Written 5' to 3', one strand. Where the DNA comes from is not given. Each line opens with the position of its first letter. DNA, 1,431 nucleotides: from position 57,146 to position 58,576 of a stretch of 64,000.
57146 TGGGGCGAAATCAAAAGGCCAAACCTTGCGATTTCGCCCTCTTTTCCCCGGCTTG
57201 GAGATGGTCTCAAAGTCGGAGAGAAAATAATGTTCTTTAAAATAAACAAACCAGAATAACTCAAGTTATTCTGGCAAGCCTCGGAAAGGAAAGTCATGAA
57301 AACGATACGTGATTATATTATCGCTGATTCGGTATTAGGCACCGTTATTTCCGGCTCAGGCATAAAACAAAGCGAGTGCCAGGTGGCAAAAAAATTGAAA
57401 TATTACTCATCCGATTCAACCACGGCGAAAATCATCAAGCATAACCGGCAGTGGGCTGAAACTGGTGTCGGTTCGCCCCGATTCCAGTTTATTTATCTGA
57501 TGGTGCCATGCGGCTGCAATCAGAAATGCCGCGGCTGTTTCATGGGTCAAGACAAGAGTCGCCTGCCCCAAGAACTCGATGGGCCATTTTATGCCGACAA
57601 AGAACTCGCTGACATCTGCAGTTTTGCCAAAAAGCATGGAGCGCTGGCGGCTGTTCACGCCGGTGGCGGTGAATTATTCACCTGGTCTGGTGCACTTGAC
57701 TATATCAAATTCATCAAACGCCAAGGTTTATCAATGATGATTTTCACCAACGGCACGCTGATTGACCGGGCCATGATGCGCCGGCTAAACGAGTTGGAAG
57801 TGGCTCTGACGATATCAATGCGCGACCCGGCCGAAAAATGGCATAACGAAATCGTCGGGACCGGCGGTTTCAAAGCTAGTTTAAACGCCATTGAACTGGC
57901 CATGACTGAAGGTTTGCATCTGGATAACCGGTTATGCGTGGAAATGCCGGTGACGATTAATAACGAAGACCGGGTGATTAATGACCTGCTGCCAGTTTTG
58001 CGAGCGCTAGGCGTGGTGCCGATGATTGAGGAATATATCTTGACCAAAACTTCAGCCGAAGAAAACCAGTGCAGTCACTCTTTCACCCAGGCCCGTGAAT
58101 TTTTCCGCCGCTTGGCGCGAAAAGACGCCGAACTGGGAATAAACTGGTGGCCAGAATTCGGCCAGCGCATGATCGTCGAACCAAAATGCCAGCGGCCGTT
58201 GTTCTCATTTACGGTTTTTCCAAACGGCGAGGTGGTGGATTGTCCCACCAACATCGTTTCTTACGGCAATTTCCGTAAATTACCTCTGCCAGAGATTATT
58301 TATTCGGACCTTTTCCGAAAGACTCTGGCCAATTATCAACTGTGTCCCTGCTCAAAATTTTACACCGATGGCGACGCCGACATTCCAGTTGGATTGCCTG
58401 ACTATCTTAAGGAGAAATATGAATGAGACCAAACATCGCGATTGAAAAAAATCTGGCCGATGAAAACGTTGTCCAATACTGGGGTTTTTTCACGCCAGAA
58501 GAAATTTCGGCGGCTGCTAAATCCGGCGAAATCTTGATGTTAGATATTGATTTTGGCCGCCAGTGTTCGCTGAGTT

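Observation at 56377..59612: Candidate novel system: tandem translationally coupled radical-SAM/SPASM enzymes with an unknown aromatic-rich upstream protein, consensus promoter and paralogous terminators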

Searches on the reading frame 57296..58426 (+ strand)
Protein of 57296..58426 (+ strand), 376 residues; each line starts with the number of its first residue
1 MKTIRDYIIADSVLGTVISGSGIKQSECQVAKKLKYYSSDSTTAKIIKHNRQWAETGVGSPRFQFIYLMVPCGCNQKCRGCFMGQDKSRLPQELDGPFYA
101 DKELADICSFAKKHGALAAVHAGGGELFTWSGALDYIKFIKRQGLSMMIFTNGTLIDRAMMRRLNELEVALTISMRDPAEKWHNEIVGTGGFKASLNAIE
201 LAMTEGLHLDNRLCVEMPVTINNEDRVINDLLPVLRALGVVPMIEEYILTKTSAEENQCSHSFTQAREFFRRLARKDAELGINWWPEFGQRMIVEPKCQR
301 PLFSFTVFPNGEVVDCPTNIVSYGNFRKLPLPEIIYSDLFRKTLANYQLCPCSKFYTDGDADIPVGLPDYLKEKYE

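Call 5: search_protein_families(library=pfam, proteins=[window:57296-58426:+], max_evalue=0.01)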
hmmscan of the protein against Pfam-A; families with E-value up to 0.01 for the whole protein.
window:57296-58426:+ (376 aa): 3 families
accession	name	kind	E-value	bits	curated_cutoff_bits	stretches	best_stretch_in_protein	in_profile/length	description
PF04055.27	Radical_SAM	-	5.6e-13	49.8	29.5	1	72-209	5-143/166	Radical SAM superfamily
PF13186.11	SPASM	-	0.00043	21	21.5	1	298-348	1-58/67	Iron-sulfur cluster-binding domain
PF13353.11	Fer4_12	-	0.0073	17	22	0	72-160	13-98/137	4Fe-4S single cluster domain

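Call 6: search_protein_families(library=ncbifam, proteins=[window:57296-58426:+], max_evalue=0.01)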
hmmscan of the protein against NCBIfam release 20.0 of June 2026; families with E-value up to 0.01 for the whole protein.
window:57296-58426:+ (376 aa): 26 families (the best 25 are shown)
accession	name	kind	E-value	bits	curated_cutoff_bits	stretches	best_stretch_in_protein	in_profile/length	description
NF045574.1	sacti_mat_StsB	exception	1e-13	51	625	1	46-208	78-234/466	StsB family radical SAM/SPASM domain sactipeptide maturase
TIGR04251.1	SCM_rSAM_ScmF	equivalog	1e-09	38.3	400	1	64-227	4-162/353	SynChlorMet cassette radical SAM/SPASM protein ScmF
NF038283.1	viperin_w_prok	equivalog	1.6e-09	37.3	180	1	74-188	12-126/281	viperin family antiviral radical SAM protein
TIGR04054.1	rSAM_NirJ1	equivalog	1.6e-09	36.8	650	1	69-214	41-181/387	putative heme d1 biosynthesis radical SAM protein NirJ1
TIGR04317.1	W_rSAM_matur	equivalog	6.9e-09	35.3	380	1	64-288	4-228/349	tungsten cofactor oxidoreductase radical SAM maturase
TIGR04546.1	rSAM_ahbC_deAc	equivalog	1.2e-08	34.1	650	1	73-217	48-187/390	12,18-didecarboxysiroheme deacetylase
TIGR04545.1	rSAM_ahbD_hemeb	equivalog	2.5e-08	33.7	500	1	70-242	6-169/339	heme b synthase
TIGR04051.1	rSAM_NirJ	equivalog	3.6e-07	29.5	515.45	1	74-216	12-149/354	heme d1 biosynthesis radical SAM protein NirJ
NF001199.0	PRK00164.2-1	equivalog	1.9e-06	27.3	231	1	70-275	18-215/308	GTP 3',8-cyclase MoaA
TIGR04250.1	SCM_rSAM_ScmE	equivalog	3.1e-06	26.3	400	1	72-216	11-151/358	SynChlorMet cassette radical SAM/SPASM protein ScmE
TIGR04347.1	pseudo_SAM_Halo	equivalog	3.2e-06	26.7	525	1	73-216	47-185/390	TIGR04347 family pseudo-SAM/SPASM protein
TIGR02495.1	NrdG2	equivalog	3.3e-06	26.6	131.15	1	72-221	24-169/193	anaerobic ribonucleoside-triphosphate reductase activating protein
TIGR02668.1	moaA_archaeal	equivalog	4.1e-06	26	325.25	1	70-268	16-208/303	GTP 3',8-cyclase MoaA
NF050035.1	rSAM_WgK_link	exception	1.2e-05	24.5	650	1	115-200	55-141/367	radical SAM/SPASM peptide maturase WgkB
NF049973.1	radical_Rv1681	equivalog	1.8e-05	23.9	380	1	103-209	106-213/326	Rv1681 family radical SAM protein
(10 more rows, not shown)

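Call 10: find_homologous_proteins(query=window:57296-58426:+)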
Query window:57296-58426:+ (376 aa): 202 proteins with E <= 0.001 among 7642 candidates; the best 120 are listed.
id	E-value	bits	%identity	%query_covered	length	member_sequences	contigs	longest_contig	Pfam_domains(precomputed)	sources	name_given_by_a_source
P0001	7.3e-259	876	100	100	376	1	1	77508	PF04055.28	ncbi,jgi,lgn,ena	ncbi:MAG: radical SAM protein [Patescibacteria group bacterium]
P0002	1.0e-186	639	73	99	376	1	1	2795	PF13186.12,PF04055.28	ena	-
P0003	1.0e-176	606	71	99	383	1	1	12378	PF13186.12,PF04055.28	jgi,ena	-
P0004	1.4e-160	553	69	91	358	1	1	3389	PF04055.28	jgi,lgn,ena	-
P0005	9.2e-142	491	57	98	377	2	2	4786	PF13186.12,PF04055.28,PF13353.12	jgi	-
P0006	3.5e-134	466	55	99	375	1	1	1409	PF13186.12,PF04055.28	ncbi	-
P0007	4.9e-134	465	54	98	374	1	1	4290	PF13186.12,PF04055.28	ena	-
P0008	7.0e-127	442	51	98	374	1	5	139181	PF13186.12,PF04055.28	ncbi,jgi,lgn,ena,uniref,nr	ncbi:MAG: Radical SAM domain iron-sulfur cluster-binding oxidoreductase [Candidatus Magasanikbacteri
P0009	4.8e-126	439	51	99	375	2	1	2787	PF04055.28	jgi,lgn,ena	-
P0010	6.2e-126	439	51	95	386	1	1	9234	PF13186.12,PF04055.28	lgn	-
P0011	1.8e-125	437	51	99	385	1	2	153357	PF04055.28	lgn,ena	-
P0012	2.1e-124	434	51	96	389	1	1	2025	PF04055.28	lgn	-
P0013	2.1e-124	434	54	90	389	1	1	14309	PF04055.28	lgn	-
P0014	1.1e-123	431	51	99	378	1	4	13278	PF13186.12,PF04055.28,PF13353.12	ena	-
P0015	1.3e-123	431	51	96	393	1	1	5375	PF13186.12,PF04055.28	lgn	-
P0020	1.7e-121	424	55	90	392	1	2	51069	PF04055.28,PF13353.12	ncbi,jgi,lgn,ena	ncbi:MAG: radical SAM protein [Thermodesulfovibrionales bacterium]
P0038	1.2e-114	401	49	98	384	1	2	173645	PF04055.28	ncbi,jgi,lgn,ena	ncbi:MAG: radical SAM protein [Bacteroidales bacterium]|jgi:MoaA/NifB/PqqE/SkfB family radical SAM e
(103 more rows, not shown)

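Call 12: find_encoding_contigs(protein=P0008, flank=8000, max_places=2)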
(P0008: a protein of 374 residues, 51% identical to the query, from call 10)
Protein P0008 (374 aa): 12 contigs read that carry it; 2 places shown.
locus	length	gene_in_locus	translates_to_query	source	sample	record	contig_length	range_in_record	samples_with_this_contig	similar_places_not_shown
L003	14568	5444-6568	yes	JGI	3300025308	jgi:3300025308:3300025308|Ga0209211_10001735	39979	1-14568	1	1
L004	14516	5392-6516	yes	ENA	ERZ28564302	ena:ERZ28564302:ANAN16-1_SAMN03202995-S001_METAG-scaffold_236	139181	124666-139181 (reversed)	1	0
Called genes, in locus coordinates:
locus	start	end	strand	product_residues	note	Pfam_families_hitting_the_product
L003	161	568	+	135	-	PF00293:NUDIX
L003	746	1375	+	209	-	PF03575:Peptidase_S51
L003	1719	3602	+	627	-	-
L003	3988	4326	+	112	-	-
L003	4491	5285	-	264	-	PF01978:TrmB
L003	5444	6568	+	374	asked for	PF04055:Radical_SAM, PF13186:SPASM (weak)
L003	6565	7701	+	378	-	PF04055:Radical_SAM (weak)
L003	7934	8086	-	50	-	-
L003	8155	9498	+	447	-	PF00155:Aminotran_1_2, PF00266:Aminotran_5, PF01212:Beta_elim_lyase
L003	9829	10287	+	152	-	-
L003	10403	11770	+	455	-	PF00772:DnaB, PF03796:DnaB_C, PF13481:AAA_25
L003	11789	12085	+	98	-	PF02575:YbaB_DNA_bd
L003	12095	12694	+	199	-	PF00633:HHH (weak), PF21176:RecR_HhH, PF13662:Toprim_4, PF01751:Toprim, PF21175:RecR_C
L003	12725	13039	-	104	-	PF00829:Ribosomal_L21p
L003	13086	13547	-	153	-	PF02643:DUF192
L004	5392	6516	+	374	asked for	PF04055:Radical_SAM, PF13186:SPASM (weak)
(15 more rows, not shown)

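Call 13: find_encoding_contigs(protein=P0020, flank=8000, max_places=2)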
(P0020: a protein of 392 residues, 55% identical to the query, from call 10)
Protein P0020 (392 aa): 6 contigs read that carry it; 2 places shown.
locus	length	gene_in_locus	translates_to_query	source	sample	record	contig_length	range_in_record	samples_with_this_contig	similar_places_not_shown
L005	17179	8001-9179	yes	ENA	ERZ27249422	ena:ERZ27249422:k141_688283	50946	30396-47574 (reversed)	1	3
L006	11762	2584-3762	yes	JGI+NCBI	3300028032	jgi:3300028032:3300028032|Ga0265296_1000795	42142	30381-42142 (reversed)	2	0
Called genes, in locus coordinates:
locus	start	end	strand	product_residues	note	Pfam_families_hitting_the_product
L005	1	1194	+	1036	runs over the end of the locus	PF00873:ACR_tran, PF03176:MMPL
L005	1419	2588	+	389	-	PF25917:BSH_RND, PF25973:BSH_CzcB, PF25876:HH_MFP_RND (weak), PF25954:Beta-barrel_RND_2, PF25990:Beta-barrel_YknX, PF26002:Beta-barrel_AprE (weak)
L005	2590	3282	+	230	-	PF02463:SMC_N (faint), PF00005:ABC_tran, PF13304:AAA_21 (faint)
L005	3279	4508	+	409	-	PF12704:MacB_PCD, PF02687:FtsX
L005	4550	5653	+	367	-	PF00364:Biotin_lipoyl (faint), PF25917:BSH_RND, PF25919:BSH_CusB (faint), PF25881:HH_YBHG (weak), PF25885:HH_EMRA (weak), PF25954:Beta-barrel_RND_2 (weak), PF25963:Beta-barrel_AAEA, PF25990:Beta-barrel_YknX (weak), +1 more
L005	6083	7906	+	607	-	PF10592:AIPR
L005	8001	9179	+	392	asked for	PF04055:Radical_SAM, PF13353:Fer4_12 (weak)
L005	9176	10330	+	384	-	PF04055:Radical_SAM (weak)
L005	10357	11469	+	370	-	PF13433:Peripla_BP_5, PF13458:Peripla_BP_6, PF01094:ANF_receptor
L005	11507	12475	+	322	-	-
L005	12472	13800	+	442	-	-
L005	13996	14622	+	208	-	PF14487:DarT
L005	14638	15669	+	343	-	PF01661:Macro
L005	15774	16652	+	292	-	PF02653:BPD_transp_2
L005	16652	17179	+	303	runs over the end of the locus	PF02653:BPD_transp_2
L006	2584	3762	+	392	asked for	PF04055:Radical_SAM, PF13353:Fer4_12 (weak)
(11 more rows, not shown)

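Call 14: find_encoding_contigs(protein=P0038, flank=8000, max_places=2)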
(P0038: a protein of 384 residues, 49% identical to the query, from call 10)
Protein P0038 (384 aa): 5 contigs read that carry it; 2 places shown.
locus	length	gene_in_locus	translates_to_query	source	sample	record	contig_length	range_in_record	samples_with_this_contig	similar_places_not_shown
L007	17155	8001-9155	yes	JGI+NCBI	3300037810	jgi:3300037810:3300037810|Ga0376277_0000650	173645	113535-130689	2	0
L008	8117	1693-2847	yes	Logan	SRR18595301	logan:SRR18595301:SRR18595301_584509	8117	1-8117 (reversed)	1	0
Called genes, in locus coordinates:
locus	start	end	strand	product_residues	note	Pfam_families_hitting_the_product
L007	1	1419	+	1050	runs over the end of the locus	PF01807:Zn_ribbon_DnaG, PF08275:DNAG_N, PF01751:Toprim, PF13155:Toprim_2, PF13662:Toprim_4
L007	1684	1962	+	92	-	-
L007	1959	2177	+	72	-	-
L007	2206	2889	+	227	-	-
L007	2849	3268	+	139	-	-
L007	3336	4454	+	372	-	PF01972:SDH_protease (weak), PF00574:CLP_protease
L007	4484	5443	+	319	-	-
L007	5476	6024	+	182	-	-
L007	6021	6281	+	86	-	-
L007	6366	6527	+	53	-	-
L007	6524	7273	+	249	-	PF00005:ABC_tran, PF13304:AAA_21 (faint)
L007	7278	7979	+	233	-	PF02463:SMC_N (weak), PF00005:ABC_tran, PF13555:AAA_29 (weak), PF13304:AAA_21 (faint)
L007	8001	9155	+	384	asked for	PF04055:Radical_SAM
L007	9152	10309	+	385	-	PF04055:Radical_SAM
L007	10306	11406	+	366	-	PF13433:Peripla_BP_5 (weak), PF13458:Peripla_BP_6, PF01094:ANF_receptor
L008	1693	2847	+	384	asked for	PF04055:Radical_SAM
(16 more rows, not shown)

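Call 15: search_protein_families(library=padloc, proteins=[window:57296-58426:+], max_evalue=0.01)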
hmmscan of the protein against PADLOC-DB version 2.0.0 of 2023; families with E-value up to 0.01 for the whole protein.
window:57296-58426:+ (376 aa): 3 families
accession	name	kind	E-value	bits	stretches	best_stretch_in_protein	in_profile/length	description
PDLC02903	pVip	-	8e-11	39.9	1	73-201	9-125/257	Viperins not associated with kinases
PDLC02904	pVip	-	9e-05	20.1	1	73-188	12-119/262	Viperins associated with kinases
PDLC02905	pVip-kinase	-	0.003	14.9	1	40-163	162-279/474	Viperin-kinase fusion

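Call 16: search_solved_structures(query=window:57296-58426:+, max_evalue=0.01)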
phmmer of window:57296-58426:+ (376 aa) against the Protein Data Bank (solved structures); distinct sequences matched with E-value up to 0.01: 0.

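Call 21: find_related_loci(query=A1, collection=genome_contigs, flank=10000)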
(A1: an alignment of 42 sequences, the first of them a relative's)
Query A1 (376 aa) in genome_contigs; peptide patterns used: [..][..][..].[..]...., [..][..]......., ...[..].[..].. (x = any residue, [..] = any of these).
196 stretches matched a pattern; 46 encode a relative of the query (tblastn E <= 1e-3); 46 distinct loci.
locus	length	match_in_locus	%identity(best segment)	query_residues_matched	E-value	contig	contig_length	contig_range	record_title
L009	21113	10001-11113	50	4-374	8e-137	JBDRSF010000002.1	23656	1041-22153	MAG: Candidatus Magasanikbacteria bacterium isolate MEGAHIT-group-3.130 k141_563674, whole genome shotgun sequence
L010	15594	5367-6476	51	4-373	5e-132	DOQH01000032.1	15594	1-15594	MAG TPA_asm: Candidatus Magasanikbacteria bacterium isolate UBA10142 contig_3132, whole genome shotgun sequence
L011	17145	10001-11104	50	7-372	9e-128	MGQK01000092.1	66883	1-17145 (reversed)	MAG: Deltaproteobacteria bacterium RBG_13_61_14 RBG_13_scaffold_594, whole genome shotgun sequence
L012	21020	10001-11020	55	34-372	3e-126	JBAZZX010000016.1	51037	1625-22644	MAG: Thermodesulfovibrionales bacterium isolate SO_2017_GW3_27 scaffold_536_c1_OW296A_2017, whole genome shotgun sequenc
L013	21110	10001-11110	49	4-372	2e-121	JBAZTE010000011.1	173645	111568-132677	MAG: Bacteroidales bacterium isolate SO_2017_GW1_194 NODE_650_length_173645_cov_2.271465_OW334_2017, whole genome shotgu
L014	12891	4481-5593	46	4-372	6e-120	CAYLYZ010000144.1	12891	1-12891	MAG TPA_asm: uncultured bacterium isolate SRP077602_co7_566 genome assembly, contig: NODE_22850_length_12891_cov_20.6171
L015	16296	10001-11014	47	34-372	8e-113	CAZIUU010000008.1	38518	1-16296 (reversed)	MAG TPA_asm: uncultured Methanosarcinales archaeon isolate binchicken_co251_991 genome assembly, contig: NODE_1461_lengt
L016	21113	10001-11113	43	4-371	5e-100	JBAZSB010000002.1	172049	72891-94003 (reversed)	MAG: Patescibacteria group bacterium isolate SO_2017_GW1_162 NODE_664_length_172049_cov_1.751632_OW334_2017, whole genom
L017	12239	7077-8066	37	48-372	1e-77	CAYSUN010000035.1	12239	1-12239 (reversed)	MAG TPA_asm: uncultured Gammaproteobacteria bacterium isolate SRP178699_co2_536 genome assembly, contig: NODE_4786_lengt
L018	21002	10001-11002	41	33-368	1e-79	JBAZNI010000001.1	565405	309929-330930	MAG: Candidatus Pacearchaeota archaeon isolate SO_2017_LW4_63 scaffold_44_c1_LW137-91_2017, whole genome shotgun sequenc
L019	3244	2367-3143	44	6-261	6e-74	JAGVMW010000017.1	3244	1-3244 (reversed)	MAG: archaeon isolate DeMMO3_35 c_000000096191, whole genome shotgun sequence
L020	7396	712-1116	29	61-207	3e-11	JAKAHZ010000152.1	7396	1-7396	MAG: Nitrospirae bacterium isolate WY3.bin154 NODE_19650_length_7396_cov_1.543816, whole genome shotgun sequence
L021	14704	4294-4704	26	61-209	6e-11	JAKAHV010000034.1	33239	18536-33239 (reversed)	MAG: Nitrospirae bacterium isolate WY3.bin132 NODE_1954_length_33239_cov_2.676975, whole genome shotgun sequence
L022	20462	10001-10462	29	61-227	1e-10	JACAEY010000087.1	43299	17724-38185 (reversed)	MAG: Nitrospirae bacterium isolate L.E.D.9 k119_1077753, whole genome shotgun sequence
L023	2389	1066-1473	27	60-207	2e-10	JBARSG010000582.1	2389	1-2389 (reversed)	MAG: Desulfobacterales bacterium isolate MFD12959_ilm_asm_bin44 k127_194443, whole genome shotgun sequence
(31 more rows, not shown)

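Call 25: search_protein_families(library=pfam, proteins=[L012:13360-14328:+, L012:14325-15653:+, L014:7895-9034:+, L015:6825-7790:-, L015:9540-9893:+, L015:7962-9524:+, L016:8298-9665:+, L017:4957-6498:+, L009:9325-9849:+, L019:1319-2002:+], max_evalue=0.01)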
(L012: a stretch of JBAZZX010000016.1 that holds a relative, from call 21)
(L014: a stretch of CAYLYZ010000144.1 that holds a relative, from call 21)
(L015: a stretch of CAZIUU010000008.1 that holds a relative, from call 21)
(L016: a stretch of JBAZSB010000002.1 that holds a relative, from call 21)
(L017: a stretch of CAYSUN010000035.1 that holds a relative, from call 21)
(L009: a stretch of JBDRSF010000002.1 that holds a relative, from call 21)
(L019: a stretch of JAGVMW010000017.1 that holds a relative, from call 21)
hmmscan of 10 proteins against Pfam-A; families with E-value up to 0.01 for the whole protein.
L012:13360-14328:+ (322 aa): 0 families

L012:14325-15653:+ (442 aa): 3 families
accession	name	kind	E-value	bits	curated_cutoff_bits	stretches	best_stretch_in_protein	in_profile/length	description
PF05014.21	Nuc_deoxyrib_tr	-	0.00025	21.6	28.8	1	13-106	12-104/117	Nucleoside 2-deoxyribosyltransferase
PF01070.24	FMN_dh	-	0.004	16.7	24.9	1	211-322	101-208/350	FMN-dependent dehydrogenase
PF10137.14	CAP12-PCTIR_TIR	-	0.0088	16.5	24.7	0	74-113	77-118/119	CAP12/Pycsar effector protein, TIR domain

L014:7895-9034:+ (379 aa): 0 families

L015:6825-7790:- (321 aa): 19 families
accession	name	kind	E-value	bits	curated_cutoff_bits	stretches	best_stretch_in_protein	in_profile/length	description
PF13412.12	HTH_24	-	1.3e-24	86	21.9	2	173-220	1-48/48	Winged helix-turn-helix DNA-binding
PF13404.12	HTH_AsnC-type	-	8.8e-24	83.5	27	2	173-214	1-42/42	AsnC-type helix-turn-helix domain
PF01047.28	MarR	-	1e-14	54.6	24.6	2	175-220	3-48/59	MarR family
PF12840.13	HTH_20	-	1.4e-07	31.8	27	1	174-220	3-49/51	Helix-turn-helix domain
PF12802.13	MarR_2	-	5e-06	27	27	1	180-220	10-51/61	MarR family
PF13730.12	HTH_36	-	1.1e-05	25.6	25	0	195-219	31-55/55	Helix-turn-helix domain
PF22451.2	NirdL-like_HTH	-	2e-05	24.5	27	0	25-50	21-46/47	Siroheme decarboxylase NirDL-like HTH domain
PF01978.25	TrmB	-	4.3e-05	23.7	25.6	1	170-220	3-53/68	Sugar-specific transcriptional regulator TrmB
PF08279.18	HTH_11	-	7.1e-05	23.1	25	0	179-218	4-44/55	HTH domain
PF13545.12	HTH_Crp_2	-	0.00016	22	27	0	194-223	27-56/70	Crp-like helix-turn-helix domain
PF01037.27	AsnC_trans_reg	-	0.00017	21.8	25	1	77-126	6-56/73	Lrp/AsnC ligand binding domain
PF01022.26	HTH_5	-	0.00023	21.4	22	0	174-219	1-45/47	Bacterial regulatory protein, arsR family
PF08281.18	Sigma70_r4_2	-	0.00039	20.5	25.7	0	12-43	18-49/54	Sigma-70, region 4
PF00196.25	GerE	-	0.0005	20.1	23.5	0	194-216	22-44/57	Bacterial regulatory proteins, luxR family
PF13463.12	HTH_27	-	0.00069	20.3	22.2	1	176-219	4-48/68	Winged helix DNA-binding domain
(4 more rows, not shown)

L015:9540-9893:+ (117 aa): 0 families

L015:7962-9524:+ (520 aa): 2 families
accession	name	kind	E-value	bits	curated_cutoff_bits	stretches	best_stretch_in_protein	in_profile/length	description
PF04055.27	Radical_SAM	-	5.4e-11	43.4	29.5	1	240-394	9-161/166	Radical SAM superfamily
PF02310.24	B12-binding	-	7.2e-10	39.2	32.1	1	69-147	41-120/121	B12 binding domain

L016:8298-9665:+ (455 aa): 2 families
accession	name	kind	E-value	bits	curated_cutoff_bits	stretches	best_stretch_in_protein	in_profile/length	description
PF04055.27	Radical_SAM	-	2.8e-10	41.1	29.5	1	184-346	5-166/166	Radical SAM superfamily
PF02310.24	B12-binding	-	1.1e-06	29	32.1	1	26-136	13-120/121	B12 binding domain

L017:4957-6498:+ (513 aa): 2 families
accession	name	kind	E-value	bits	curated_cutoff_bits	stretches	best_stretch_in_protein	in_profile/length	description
PF02310.24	B12-binding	-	2e-12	47.4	32.1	1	23-164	3-120/121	B12 binding domain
PF04055.27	Radical_SAM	-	2e-09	38.3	29.5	1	238-285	3-53/166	Radical SAM superfamily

L009:9325-9849:+ (174 aa): 0 families

L019:1319-2002:+ (227 aa): 0 families

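Call 33: find_encoding_contigs(protein=P0003, flank=10000, max_places=2)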
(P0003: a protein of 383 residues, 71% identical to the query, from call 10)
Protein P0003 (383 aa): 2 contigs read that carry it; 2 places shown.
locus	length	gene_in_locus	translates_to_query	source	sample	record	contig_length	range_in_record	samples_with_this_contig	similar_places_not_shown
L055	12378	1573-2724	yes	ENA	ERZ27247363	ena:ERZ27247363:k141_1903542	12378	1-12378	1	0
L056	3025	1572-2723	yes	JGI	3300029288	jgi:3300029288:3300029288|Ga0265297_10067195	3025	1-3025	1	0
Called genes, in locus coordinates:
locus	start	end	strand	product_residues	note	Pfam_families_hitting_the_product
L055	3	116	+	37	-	?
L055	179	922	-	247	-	PF01978:TrmB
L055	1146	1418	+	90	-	-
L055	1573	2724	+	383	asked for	PF04055:Radical_SAM, PF13186:SPASM (weak)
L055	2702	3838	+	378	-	-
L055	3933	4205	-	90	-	PF05239:PRC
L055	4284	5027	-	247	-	PF02096:60KD_IMP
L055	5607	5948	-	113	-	PF00825:Ribonuclease_P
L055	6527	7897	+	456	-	PF11638:DnaA_N, PF13173:AAA_14 (faint), PF00308:Bac_DnaA, PF00004:AAA, PF01637:ATPase_2 (weak), PF01695:IstB_IS21 (weak), PF08299:Bac_DnaA_C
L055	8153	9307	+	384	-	PF00712:DNA_pol3_beta, PF02767:DNA_pol3_beta_2, PF02768:DNA_pol3_beta_3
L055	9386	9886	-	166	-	-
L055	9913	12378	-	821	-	?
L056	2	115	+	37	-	?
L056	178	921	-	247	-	PF01978:TrmB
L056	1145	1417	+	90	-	-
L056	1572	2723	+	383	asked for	PF04055:Radical_SAM, PF13186:SPASM (weak)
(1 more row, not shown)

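Call 34: find_encoding_contigs(protein=P0002, flank=10000, max_places=2)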
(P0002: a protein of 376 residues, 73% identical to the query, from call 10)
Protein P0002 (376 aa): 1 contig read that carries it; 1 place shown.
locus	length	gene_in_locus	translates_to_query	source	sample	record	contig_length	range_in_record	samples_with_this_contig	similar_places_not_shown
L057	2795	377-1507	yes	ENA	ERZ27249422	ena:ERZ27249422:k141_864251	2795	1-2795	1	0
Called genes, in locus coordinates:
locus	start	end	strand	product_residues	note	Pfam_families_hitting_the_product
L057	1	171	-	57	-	?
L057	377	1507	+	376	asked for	PF04055:Radical_SAM, PF13186:SPASM (weak)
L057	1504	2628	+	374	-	-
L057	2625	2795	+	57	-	?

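Call 38: predict_structure(alignment_id=A1)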
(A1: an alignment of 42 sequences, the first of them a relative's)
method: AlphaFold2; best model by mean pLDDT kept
length: 376 residues; sequences in the alignment: 42
mean_pLDDT: 93.6   pTM: 0.92
mean pLDDT of the five models: 93.6, 93.3, 93.1, 92.5, 91.0
residues with pLDDT >= 90: 305; 70-90: 60; 50-70: 11; < 50: 0
segments of 3 or more residues with pLDDT < 50: none
pLDDT, mean of each block of 10 residues (from residue 1): 95 98 90 95 98 97 97 84 63 89 98 98 86 97 98 97 98 97 94 98 97 97 98 97 92 86 96 97 95 94 96 89 96 98 93 92 89 82
secondary structure, 60 per line:
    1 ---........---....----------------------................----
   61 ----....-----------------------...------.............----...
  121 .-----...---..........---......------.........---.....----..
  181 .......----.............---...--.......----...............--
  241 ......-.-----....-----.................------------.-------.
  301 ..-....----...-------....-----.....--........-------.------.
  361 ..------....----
elements in order: H4-7 E8-11 E15-18 H41-56 E65-68 H101-113 E118-121 H133-142 E146-151 H158-166 E170-174 H180-187 H192-204 E213-219 H224-238 E241-246 H254-257 H263-279 E304-307 E312-314 E322-325 H331-335 H338-345 H369-372
